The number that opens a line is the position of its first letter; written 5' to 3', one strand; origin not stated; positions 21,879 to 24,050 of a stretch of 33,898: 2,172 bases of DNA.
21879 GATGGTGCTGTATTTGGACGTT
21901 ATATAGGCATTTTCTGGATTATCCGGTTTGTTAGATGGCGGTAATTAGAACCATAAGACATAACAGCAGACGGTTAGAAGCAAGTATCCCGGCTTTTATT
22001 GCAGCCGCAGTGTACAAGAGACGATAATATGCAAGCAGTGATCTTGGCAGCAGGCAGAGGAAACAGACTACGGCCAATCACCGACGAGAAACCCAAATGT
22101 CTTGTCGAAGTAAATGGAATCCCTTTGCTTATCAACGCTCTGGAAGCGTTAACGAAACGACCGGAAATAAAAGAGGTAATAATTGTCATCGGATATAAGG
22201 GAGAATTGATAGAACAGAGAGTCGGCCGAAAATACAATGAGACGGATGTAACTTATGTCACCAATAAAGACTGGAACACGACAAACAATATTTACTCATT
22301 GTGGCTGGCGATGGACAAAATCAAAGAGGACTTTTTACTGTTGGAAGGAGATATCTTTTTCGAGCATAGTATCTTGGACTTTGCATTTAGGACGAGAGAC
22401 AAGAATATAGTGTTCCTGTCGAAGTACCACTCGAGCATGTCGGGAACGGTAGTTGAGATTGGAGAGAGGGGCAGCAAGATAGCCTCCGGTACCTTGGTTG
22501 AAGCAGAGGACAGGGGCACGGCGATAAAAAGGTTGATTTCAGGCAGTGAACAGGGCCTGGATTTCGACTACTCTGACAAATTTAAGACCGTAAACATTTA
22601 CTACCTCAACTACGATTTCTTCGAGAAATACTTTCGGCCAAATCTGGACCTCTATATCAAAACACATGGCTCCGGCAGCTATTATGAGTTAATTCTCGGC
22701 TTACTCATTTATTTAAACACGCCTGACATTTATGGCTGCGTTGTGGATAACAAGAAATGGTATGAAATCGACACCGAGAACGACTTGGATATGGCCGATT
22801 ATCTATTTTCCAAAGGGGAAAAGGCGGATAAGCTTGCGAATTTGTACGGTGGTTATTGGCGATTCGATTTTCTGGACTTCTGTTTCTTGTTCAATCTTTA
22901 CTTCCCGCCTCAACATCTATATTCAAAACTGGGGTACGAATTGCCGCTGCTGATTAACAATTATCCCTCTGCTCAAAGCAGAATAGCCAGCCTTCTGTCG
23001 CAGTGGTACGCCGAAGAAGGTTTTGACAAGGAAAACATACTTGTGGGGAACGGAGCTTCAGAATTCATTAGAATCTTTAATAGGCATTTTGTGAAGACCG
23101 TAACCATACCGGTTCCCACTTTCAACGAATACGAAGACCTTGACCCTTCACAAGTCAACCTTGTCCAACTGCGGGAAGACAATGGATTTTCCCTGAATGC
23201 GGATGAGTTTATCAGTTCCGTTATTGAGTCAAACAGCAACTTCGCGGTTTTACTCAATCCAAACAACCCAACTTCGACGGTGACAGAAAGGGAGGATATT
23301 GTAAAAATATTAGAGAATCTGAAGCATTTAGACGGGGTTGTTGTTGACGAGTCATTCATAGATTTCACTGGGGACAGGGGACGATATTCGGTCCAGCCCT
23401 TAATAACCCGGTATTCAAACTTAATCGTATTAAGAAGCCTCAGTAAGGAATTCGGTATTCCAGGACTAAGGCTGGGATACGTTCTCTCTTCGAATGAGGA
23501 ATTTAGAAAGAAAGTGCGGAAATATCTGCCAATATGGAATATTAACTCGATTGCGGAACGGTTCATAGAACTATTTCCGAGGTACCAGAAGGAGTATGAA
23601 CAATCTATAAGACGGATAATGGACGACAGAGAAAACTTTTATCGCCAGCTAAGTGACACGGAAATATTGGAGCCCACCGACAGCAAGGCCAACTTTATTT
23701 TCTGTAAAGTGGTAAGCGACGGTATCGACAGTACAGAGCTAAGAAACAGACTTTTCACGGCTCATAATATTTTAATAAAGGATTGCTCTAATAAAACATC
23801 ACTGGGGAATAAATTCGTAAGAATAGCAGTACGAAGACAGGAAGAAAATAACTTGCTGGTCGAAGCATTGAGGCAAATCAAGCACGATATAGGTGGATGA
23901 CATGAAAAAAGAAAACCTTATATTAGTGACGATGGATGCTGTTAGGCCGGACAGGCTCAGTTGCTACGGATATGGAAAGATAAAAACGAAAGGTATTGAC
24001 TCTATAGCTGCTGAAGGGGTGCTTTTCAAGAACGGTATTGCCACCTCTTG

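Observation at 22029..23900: LicC-like cytidylyltransferase fused to a CobD-like PLP enzyme: a candidate single-protein route to a CDP-activated amino-alcohol phosphate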

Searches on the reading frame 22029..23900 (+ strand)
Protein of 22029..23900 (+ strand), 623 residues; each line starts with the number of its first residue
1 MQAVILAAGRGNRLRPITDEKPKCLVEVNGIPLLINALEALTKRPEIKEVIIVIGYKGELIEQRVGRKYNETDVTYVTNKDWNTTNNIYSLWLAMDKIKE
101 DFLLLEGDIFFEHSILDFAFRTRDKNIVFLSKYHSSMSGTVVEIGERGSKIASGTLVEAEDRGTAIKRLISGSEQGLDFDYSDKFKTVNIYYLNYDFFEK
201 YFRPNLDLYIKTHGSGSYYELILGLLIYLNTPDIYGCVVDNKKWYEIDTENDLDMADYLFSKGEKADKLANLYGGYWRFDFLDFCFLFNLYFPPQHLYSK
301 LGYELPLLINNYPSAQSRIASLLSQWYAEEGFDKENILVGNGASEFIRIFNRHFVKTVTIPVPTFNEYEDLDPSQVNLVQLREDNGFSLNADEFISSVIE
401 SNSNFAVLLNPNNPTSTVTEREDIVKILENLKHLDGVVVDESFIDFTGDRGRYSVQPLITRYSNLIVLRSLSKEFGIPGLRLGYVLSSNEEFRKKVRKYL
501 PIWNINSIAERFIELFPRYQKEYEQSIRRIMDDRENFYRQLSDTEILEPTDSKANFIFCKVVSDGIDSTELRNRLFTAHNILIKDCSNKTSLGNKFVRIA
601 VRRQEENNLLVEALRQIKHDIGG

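Call 3: search_protein_families(library=pfam, proteins=[window:22029-23900:+], max_evalue=0.01)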
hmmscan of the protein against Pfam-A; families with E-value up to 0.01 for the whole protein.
window:22029-23900:+ (623 aa): 4 families
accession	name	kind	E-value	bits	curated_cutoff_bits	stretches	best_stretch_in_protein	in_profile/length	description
PF00155.27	Aminotran_1_2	-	9.1e-31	107.8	19.7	1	313-614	45-361/361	Aminotransferase class I and II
PF00483.29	NTP_transferase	-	1.2e-11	45.2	21.2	1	3-125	2-127/245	Nucleotidyl transferase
PF12804.13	NTP_transf_3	-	7.8e-11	42.8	27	1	3-112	1-100/160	MobA-like NTP transferase domain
PF01128.25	IspD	-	1.1e-06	29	27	1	1-57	1-54/221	2-C-methyl-D-erythritol 4-phosphate cytidylyltransferase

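Call 5: search_protein_families(library=ncbifam, proteins=[window:22029-23900:+], max_evalue=0.001)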
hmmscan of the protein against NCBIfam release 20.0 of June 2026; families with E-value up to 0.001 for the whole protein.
window:22029-23900:+ (623 aa): 84 families (the best 25 are shown)
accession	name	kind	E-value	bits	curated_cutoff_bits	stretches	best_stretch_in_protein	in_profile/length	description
TIGR01140.1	L_thr_O3P_dcar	equivalog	1.4e-55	188.8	290.55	1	280-615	18-331/331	threonine-phosphate decarboxylase CobD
TIGR01141.1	hisC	equivalog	5.3e-50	170.3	276.55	1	296-617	37-349/349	histidinol-phosphate transaminase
NF005915.1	PRK07908.1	equivalog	7.1e-37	127.5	360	1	282-615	15-332/332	Rv2231c family histidinol phosphate aminotransferase CobC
NF003496.0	PRK05166.1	equivalog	5.6e-34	117.5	540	1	307-618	63-370/373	histidinol-phosphate transaminase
NF006225.0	PRK08354.1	equivalog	7.4e-33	114.3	288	1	269-618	4-316/318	putative aminotransferase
NF005021.0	PRK06425.1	equivalog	8.7e-30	103.9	353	1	336-617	59-330/335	histidinol-phosphate aminotransferase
NF041313.1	UDPGP_AglF_Halo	equivalog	2.2e-27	96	400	1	1-126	1-123/234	UTP--glucose-1-phosphate uridylyltransferase AglF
NF002878.0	PRK03321.1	subfamily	4.1e-27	94.8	374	1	309-619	51-350/352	histidinol-phosphate transaminase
NF002877.0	PRK03317.1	equivalog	1e-26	93.6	409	1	328-619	87-368/374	histidinol-phosphate transaminase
NF041364.1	GntC_guanitoxin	equivalog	1.8e-26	92.9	415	1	319-618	46-354/356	guanitoxin biosynthesis PLP-dependent (S)-gamma-hydroxy-L-arginine cyclodehydratase GntC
NF053748.1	bifunc_CobBC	exception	4e-26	91.6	950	1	291-615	492-797/797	bifunctional hydrogenobyrinic acid a,c-diamide synthase/histidinol phosphate aminotransferase CobBC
TIGR03992.1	Arch_glmU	subfamily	9.2e-25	87.3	292.1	1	1-143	1-141/393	bifunctional sugar-1-phosphate nucleotidylyltransferase/acetyltransferase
NF002726.0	PRK02610.1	equivalog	3.8e-23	82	391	1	311-617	62-368/374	histidinol-phosphate transaminase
NF006014.0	PRK08153.1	equivalog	6.1e-19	68.1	510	1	329-617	80-363/370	pyridoxal phosphate-dependent aminotransferase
NF005744.0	PRK07568.1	subfamily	1.2e-18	67.2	389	1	323-500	75-262/398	pyridoxal phosphate-dependent aminotransferase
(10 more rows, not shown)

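Call 6: search_solved_structures(query=window:22029-23900:+, max_evalue=0.001, show_alignments=0)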
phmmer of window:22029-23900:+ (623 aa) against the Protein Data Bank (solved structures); distinct sequences matched with E-value up to 0.001: 66 (the best 60 are shown).
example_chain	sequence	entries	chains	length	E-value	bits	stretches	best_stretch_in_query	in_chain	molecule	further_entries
6oux_A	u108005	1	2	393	4.3e-40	140.7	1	307-620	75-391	Threonine phosphate decarboxylase-like enzyme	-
3ftb_A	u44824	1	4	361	2.5e-33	118.4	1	336-620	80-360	Histidinol-phosphate aminotransferase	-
3fkd_A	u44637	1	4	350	7.4e-29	103.6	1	309-616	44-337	L-threonine-O-3-phosphate decarboxylase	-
8bj1_A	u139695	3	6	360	6.8e-28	100.4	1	289-615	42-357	histidinol-phosphate aminotransferase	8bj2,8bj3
8bj4_A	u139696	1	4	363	7e-28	100.4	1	289-615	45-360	histidinol-phosphate aminotransferase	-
1lc5_A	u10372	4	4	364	1.1e-27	99.7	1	336-618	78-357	L-Threonine-O-3-Phosphate Decarboxylase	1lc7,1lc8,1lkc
1h1c_A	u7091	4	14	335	3.1e-21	78.4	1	317-615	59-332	HISTIDINOL-PHOSPHATE AMINOTRANSFERASE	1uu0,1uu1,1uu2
2f8j_A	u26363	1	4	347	3.5e-21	78.3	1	317-615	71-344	Histidinol-phosphate aminotransferase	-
1fg3_A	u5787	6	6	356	9.3e-17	63.6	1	308-615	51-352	HISTIDINOL PHOSPHATE AMINOTRANSFERASE | HISTIDINOL-PHOSPHATE AMINOTRANSFERASE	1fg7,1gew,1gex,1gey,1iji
3euc_A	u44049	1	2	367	2.3e-16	62.3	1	289-614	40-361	Histidinol-phosphate aminotransferase 2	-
7szp_A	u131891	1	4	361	1.3e-15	59.8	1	308-614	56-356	Histidinol-phosphate aminotransferase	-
3ffh_A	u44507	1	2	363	1.6e-14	56.3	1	332-512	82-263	Histidinol-phosphate aminotransferase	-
9t0w_A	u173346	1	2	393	1.1e-13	53.5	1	320-586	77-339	Histidinol-phosphate aminotransferase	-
4r8d_A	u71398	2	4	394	1.1e-13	53.5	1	320-586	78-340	Histidinol-phosphate aminotransferase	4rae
1jyk_A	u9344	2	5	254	1.2e-13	53.4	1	2-113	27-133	CTP:phosphocholine Cytidylyltransferase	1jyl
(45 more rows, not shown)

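Call 7: find_homologous_proteins(query=window:22029-23900:+, max_evalue=0.00001)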
Query window:22029-23900:+ (623 aa): 6000 proteins with E <= 0.00001 among 8000 candidates; the best 120 are listed.
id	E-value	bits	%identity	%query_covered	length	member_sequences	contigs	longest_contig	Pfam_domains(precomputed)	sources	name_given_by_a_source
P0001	0.0e+0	1015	70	100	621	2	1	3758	PF00483.30,PF00155.28,PF01128.26,PF12804.14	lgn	-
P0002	0.0e+0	1013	70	100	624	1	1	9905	PF00483.30,PF00155.28,PF01128.26,PF12804.14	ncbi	ncbi:aminotransferase class I/II-fold pyridoxal phosphate-dependent enzyme [Planctomycetota bacteriu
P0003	6.1e-296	1001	70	100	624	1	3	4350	PF00483.30,PF00155.28,PF01128.26,PF12804.14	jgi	-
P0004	6.8e-289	977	68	100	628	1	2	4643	PF00483.30,PF00155.28,PF01128.26,PF12804.14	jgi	-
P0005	2.9e-288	975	66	100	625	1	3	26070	PF00483.30,PF00155.28,PF01128.26,PF20202.5,PF12804.14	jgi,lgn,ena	-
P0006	5.4e-288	974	67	100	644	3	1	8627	PF00483.30,PF00155.28,PF01128.26,PF12804.14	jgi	jgi:histidinol-phosphate/aromatic aminotransferase/cobyric acid decarboxylase-like protein/choline k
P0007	2.2e-283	959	67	99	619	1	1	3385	PF00483.30,PF00155.28,PF12804.14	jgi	-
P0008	1.0e-280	950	66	99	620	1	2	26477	PF00483.30,PF00155.28,PF12804.14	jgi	-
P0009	2.9e-278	942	66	99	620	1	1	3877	PF00483.30,PF00155.28,PF12804.14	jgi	-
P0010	2.8e-277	939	65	99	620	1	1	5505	PF00483.30,PF00155.28,PF01128.26,PF12804.14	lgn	-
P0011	2.6e-272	923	64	100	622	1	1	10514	PF00483.30,PF00155.28,PF01128.26,PF20202.5,PF12804.14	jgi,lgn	-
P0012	1.2e-270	917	63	100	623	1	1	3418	PF00483.30,PF00155.28,PF01128.26,PF12804.14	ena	-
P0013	3.8e-270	915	63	99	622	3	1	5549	PF00483.30,PF00155.28,PF01128.26,PF12804.14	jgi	-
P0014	4.4e-270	915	64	99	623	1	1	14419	PF00483.30,PF00155.28,PF01128.26,PF12804.14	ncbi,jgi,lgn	-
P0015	4.9e-267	905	62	99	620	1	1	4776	PF00483.30,PF00155.28,PF12804.14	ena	-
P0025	1.8e-252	857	61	99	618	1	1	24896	PF00483.30,PF00155.28,PF01128.26,PF12804.14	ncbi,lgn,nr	ncbi:MAG: aminotransferase class I/II-fold pyridoxal phosphate-dependent enzyme [Candidatus Cloacimo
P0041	1.8e-211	722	53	99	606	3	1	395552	PF00483.30,PF00155.28,PF12804.14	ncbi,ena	-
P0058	8.3e-181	620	47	99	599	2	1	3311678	PF00483.30,PF00155.28,PF01128.26,PF12804.14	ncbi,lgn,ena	-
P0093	2.0e-163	563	45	99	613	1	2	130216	PF00483.30,PF00155.28,PF01128.26,PF12804.14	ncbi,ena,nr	ncbi:MAG: aminotransferase class I/II-fold pyridoxal phosphate-dependent enzyme [Candidatus Aenigmar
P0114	4.2e-147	509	43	99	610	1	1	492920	PF00483.30,PF00155.28,PF12804.14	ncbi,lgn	ncbi:MAG: aminotransferase class I/II-fold pyridoxal phosphate-dependent enzyme [Promethearchaeota a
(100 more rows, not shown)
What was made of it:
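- JGI names several homologs '.../GTP:adenosylcobinamide-phosphate guanylyltransferase' (call 7).
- Tried and rejected: The closest named homolog is from a Planctomycetota MAG (call 7).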

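Call 18: find_encoding_contigs(protein=window:22029-23900:+, flank=10000, max_places=3)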
Protein window:22029-23900:+ (623 aa): 7 contigs read that carry it; 3 places shown.
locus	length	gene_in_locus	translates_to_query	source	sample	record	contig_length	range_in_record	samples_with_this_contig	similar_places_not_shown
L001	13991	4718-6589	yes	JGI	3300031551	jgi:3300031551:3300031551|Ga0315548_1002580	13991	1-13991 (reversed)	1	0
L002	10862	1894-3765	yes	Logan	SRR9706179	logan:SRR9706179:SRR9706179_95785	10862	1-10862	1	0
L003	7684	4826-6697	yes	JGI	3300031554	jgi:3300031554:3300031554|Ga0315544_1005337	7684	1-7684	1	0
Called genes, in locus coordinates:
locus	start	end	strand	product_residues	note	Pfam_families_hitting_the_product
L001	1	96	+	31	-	?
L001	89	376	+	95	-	-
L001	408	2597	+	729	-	PF02163:Peptidase_M50, PF13180:PDZ_2 (faint), PF00595:PDZ (faint), PF14685:PDZ_Tricorn (faint), PF17820:PDZ_6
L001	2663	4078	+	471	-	PF00464:SHMT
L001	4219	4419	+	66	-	-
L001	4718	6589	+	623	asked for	PF00483:NTP_transferase, PF01128:IspD (weak), PF12804:NTP_transf_3, PF00155:Aminotran_1_2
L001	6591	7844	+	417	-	PF00884:Sulfatase, PF01663:Phosphodiest (faint), PF16347:SGSH_C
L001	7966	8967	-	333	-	PF03706:LPG_synthase_TM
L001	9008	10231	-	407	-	PF04464:Glyphos_transf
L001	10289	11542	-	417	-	PF04464:Glyphos_transf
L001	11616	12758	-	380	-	PF08323:Glyco_transf_5 (faint), PF13439:Glyco_transf_4, PF13477:Glyco_trans_4_2, PF13579:Glyco_trans_4_4, PF20706:GT4-conflict (weak), PF00534:Glycos_transf_1, PF13692:Glyco_trans_1_4, PF13524:Glyco_trans_1_2 (weak)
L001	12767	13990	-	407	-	?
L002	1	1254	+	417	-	?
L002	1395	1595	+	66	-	-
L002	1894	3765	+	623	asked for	PF00483:NTP_transferase, PF01128:IspD (weak), PF12804:NTP_transf_3, PF00155:Aminotran_1_2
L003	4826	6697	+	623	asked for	PF00483:NTP_transferase, PF01128:IspD (weak), PF12804:NTP_transf_3, PF00155:Aminotran_1_2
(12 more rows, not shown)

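Call 19: find_encoding_contigs(protein=P0005, flank=10000, max_places=2)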
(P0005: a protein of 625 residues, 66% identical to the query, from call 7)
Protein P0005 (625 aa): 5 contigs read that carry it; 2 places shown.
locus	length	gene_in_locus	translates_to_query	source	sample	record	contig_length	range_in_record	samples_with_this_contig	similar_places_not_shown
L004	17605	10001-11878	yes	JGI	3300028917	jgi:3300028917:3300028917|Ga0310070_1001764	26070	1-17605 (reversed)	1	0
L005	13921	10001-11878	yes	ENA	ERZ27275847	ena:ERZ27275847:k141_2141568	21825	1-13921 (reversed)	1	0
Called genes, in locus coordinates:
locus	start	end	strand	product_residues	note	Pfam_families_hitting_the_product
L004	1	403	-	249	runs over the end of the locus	PF04991:LicD (weak)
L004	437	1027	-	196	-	PF01066:CDP-OH_P_transf (weak)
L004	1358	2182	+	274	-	PF00535:Glycos_transf_2, PF13641:Glyco_tranf_2_3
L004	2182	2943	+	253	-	PF05050:Methyltransf_21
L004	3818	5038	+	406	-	PF04464:Glyphos_transf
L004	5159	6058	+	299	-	PF00483:NTP_transferase, PF12804:NTP_transf_3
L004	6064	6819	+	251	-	PF00005:ABC_tran, PF13401:AAA_22 (faint), PF13304:AAA_21 (faint)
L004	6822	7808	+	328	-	-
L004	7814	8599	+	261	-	PF00528:BPD_transp_1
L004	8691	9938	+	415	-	PF00884:Sulfatase, PF01663:Phosphodiest (weak), PF16347:SGSH_C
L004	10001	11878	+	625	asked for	PF00483:NTP_transferase, PF01128:IspD (weak), PF12804:NTP_transf_3, PF20202:DUF6564 (weak), PF00155:Aminotran_1_2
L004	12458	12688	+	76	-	-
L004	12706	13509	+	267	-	PF01507:PAPS_reduct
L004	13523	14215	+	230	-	PF01663:Phosphodiest (faint)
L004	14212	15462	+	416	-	PF00009:GTP_EFTU, PF01926:MMR_HSR1 (weak), PF03144:GTP_EFTU_D2 (faint), PF03143:GTP_EFTU_D3 (weak), PF22594:GTP-eEF1A_C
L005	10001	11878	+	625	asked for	PF00483:NTP_transferase, PF01128:IspD (weak), PF12804:NTP_transf_3, PF20202:DUF6564 (weak), PF00155:Aminotran_1_2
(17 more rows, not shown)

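Call 20: find_encoding_contigs(protein=P0025, flank=10000, max_places=2)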
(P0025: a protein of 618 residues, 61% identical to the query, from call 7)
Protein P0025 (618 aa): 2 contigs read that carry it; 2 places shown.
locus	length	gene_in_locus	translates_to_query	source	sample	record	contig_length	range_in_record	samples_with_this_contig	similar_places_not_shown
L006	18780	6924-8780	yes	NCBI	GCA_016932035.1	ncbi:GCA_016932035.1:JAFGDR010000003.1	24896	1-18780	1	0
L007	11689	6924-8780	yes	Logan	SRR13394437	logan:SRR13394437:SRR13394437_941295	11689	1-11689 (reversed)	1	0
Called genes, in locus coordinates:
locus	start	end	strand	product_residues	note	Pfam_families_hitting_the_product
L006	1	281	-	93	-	PF22400:DUF6980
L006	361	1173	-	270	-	-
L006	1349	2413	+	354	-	PF01926:MMR_HSR1, PF06071:YchF-GTPase_C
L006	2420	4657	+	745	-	PF13491:FtsK_4TM (faint), PF17854:FtsK_alpha, PF01580:FtsK_SpoIIIE, PF01935:DUF87 (weak), PF09397:FtsK_gamma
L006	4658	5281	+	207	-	PF03548:LolA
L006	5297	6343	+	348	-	PF00483:NTP_transferase, PF12804:NTP_transf_3, PF22640:ManC_GMP_beta-helix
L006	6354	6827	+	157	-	-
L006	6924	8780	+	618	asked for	PF00483:NTP_transferase, PF01128:IspD (weak), PF12804:NTP_transf_3 (weak), PF00155:Aminotran_1_2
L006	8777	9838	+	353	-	PF13469:Sulfotransfer_3, PF00685:Sulfotransfer_1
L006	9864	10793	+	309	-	PF00535:Glycos_transf_2 (weak)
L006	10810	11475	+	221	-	PF01066:CDP-OH_P_transf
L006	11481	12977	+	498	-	PF01943:Polysacc_synt, PF13440:Polysacc_synt_3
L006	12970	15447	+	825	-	-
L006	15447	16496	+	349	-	PF13506:Glyco_transf_21, PF13641:Glyco_tranf_2_3, PF00535:Glycos_transf_2, PF10111:Glyco_tranf_2_2, PF13632:Glyco_trans_2_3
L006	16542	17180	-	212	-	PF06736:TMEM175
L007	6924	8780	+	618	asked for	PF00483:NTP_transferase, PF01128:IspD (weak), PF12804:NTP_transf_3 (weak), PF00155:Aminotran_1_2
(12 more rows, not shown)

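Call 21: find_encoding_contigs(protein=P0058, flank=10000, max_places=1)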
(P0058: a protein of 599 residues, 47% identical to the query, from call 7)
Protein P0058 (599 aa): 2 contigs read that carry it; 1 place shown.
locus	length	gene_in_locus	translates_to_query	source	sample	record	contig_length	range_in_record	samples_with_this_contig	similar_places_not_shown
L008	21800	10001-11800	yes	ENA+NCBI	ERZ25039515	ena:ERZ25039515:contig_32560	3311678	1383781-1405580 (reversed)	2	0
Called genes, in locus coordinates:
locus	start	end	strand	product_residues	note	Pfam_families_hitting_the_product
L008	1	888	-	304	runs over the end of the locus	PF01904:DUF72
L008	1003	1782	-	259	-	PF08543:Phos_pyr_kin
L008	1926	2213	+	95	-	PF00708:Acylphosphatase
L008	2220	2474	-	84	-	PF04945:YHS (weak)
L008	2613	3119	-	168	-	PF12641:Flavodoxin_3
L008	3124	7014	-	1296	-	PF00672:HAMP, PF00512:HisKA, PF02518:HATPase_c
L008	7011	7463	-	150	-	-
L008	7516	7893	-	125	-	-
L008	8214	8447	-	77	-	-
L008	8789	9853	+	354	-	PF24827:AstE_AspA_cat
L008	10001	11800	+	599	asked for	PF00483:NTP_transferase, PF01128:IspD (weak), PF12804:NTP_transf_3, PF00155:Aminotran_1_2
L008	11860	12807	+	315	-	PF01066:CDP-OH_P_transf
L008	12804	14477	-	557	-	PF01979:Amidohydro_1 (faint), PF07969:Amidohydro_3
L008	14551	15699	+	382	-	PF00266:Aminotran_5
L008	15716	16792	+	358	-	PF04015:DUF362, PF13237:Fer4_10, PF12838:Fer4_7, PF13187:Fer4_9 (weak), PF25160:LdpA_Fe-S-bd (weak), PF00037:Fer4 (weak), PF12837:Fer4_6, PF14697:Fer4_21 (weak), +2 more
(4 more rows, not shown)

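Call 22: find_encoding_contigs(protein=P0041, flank=10000, max_places=1)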
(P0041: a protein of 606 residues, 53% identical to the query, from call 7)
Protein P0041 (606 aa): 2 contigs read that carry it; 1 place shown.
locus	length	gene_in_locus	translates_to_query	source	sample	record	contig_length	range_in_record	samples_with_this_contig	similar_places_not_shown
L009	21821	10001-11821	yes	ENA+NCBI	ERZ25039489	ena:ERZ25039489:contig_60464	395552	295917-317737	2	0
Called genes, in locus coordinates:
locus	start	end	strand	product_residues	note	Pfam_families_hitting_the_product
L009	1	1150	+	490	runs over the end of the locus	PF02310:B12-binding (weak), PF04055:Radical_SAM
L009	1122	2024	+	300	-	PF00535:Glycos_transf_2, PF10111:Glyco_tranf_2_2, PF13641:Glyco_tranf_2_3 (weak)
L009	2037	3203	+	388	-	PF20706:GT4-conflict (weak), PF00534:Glycos_transf_1, PF13692:Glyco_trans_1_4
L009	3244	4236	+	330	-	-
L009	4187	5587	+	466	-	-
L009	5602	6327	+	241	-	PF01066:CDP-OH_P_transf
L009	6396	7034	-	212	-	PF02353:CMAS (weak), PF01135:PCMT (weak), PF01209:Ubie_methyltran, PF13489:Methyltransf_23, PF13847:Methyltransf_31, PF08241:Methyltransf_11, PF08242:Methyltransf_12, PF13649:Methyltransf_25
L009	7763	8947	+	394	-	-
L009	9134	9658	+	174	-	PF14602:Hexapep_2 (faint), PF25087:GMPPB_C (faint), PF00132:Hexapep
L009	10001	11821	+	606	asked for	PF00483:NTP_transferase, PF12804:NTP_transf_3, PF00155:Aminotran_1_2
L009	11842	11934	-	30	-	-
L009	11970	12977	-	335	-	PF01073:3Beta_HSD, PF01370:Epimerase, PF02719:Polysacc_synt_2 (faint), PF04321:RmlD_sub_bind, PF16363:GDP_Man_Dehyd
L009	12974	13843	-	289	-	PF00483:NTP_transferase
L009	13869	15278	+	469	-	PF03446:NAD_binding_2 (faint), PF03721:UDPG_MGDP_dh_N, PF03807:F420_oxidored (faint), PF00984:UDPG_MGDP_dh, PF03720:UDPG_MGDP_dh_C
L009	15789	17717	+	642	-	-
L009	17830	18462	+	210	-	-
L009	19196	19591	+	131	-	-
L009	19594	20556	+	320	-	PF00535:Glycos_transf_2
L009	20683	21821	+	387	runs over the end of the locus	PF13439:Glyco_transf_4, PF13579:Glyco_trans_4_4, PF20706:GT4-conflict (weak), PF00534:Glycos_transf_1, PF13692:Glyco_trans_1_4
